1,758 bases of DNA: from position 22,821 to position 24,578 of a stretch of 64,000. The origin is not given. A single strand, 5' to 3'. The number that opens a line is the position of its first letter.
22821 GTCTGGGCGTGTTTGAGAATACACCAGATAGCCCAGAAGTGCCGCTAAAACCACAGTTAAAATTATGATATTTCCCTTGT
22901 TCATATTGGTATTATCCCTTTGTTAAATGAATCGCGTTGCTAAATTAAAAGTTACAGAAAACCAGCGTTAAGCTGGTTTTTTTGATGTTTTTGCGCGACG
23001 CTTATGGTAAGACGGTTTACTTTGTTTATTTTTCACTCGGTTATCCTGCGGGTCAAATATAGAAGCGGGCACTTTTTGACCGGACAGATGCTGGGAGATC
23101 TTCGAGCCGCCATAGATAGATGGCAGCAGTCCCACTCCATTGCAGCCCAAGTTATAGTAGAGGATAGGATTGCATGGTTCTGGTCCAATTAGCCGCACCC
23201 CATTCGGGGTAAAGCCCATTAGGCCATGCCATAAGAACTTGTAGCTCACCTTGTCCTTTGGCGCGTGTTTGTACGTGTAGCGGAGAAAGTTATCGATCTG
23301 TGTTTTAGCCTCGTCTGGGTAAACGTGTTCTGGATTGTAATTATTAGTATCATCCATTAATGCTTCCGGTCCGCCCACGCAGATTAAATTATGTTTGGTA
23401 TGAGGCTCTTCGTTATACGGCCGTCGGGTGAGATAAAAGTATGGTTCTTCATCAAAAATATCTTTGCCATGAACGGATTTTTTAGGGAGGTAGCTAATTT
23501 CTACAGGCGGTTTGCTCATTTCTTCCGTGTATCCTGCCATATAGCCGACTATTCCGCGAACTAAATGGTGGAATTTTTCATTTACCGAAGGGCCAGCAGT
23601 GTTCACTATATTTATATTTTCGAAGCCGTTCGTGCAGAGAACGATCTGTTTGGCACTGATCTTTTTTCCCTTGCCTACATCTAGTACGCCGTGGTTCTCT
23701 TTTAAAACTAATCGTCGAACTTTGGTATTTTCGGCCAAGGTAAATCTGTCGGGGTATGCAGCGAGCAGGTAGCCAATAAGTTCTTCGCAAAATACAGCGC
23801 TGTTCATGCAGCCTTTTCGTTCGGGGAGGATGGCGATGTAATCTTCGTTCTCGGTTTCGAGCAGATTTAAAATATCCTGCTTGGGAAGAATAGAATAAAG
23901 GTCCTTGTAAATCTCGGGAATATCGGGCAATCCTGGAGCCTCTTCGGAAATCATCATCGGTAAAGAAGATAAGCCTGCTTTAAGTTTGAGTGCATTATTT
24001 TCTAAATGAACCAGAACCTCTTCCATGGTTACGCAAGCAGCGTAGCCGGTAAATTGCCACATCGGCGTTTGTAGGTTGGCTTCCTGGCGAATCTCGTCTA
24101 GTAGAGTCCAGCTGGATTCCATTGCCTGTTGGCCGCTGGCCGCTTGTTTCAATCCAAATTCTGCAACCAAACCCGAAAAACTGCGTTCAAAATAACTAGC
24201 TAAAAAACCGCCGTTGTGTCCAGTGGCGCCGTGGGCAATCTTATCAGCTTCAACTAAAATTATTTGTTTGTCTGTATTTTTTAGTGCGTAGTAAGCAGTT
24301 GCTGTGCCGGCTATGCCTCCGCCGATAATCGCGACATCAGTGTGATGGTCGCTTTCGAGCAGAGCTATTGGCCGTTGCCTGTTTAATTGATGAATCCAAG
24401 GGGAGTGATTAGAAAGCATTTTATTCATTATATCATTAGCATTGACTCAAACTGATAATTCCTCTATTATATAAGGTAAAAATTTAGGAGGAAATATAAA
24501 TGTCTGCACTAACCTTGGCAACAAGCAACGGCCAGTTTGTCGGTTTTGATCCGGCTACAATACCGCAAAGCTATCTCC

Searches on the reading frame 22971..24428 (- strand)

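Call 70: search_protein_families(library=pfam, proteins=[window:22971-24428:-], max_evalue=0.001)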
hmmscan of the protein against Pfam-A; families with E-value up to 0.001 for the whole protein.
window:22971-24428:- (486 aa): 5 families
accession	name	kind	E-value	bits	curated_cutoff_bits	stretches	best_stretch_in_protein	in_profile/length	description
PF01266.30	DAO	-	5.9e-29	102.1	27.9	1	31-441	1-347/353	FAD dependent oxidoreductase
PF07992.20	Pyr_redox_2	-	3.4e-05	23.9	26.1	1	31-69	2-34/291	Pyridine nucleotide-disulphide oxidoreductase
PF01946.23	Thi4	-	0.00015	21.5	26.2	1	29-98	17-87/235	Thi4 family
PF00890.30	FAD_binding_2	-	0.00019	21.2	20.4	0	31-77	1-46/414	FAD binding domain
PF12831.13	FAD_oxidored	-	0.00078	19.3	27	0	31-99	1-72/416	FAD dependent oxidoreductase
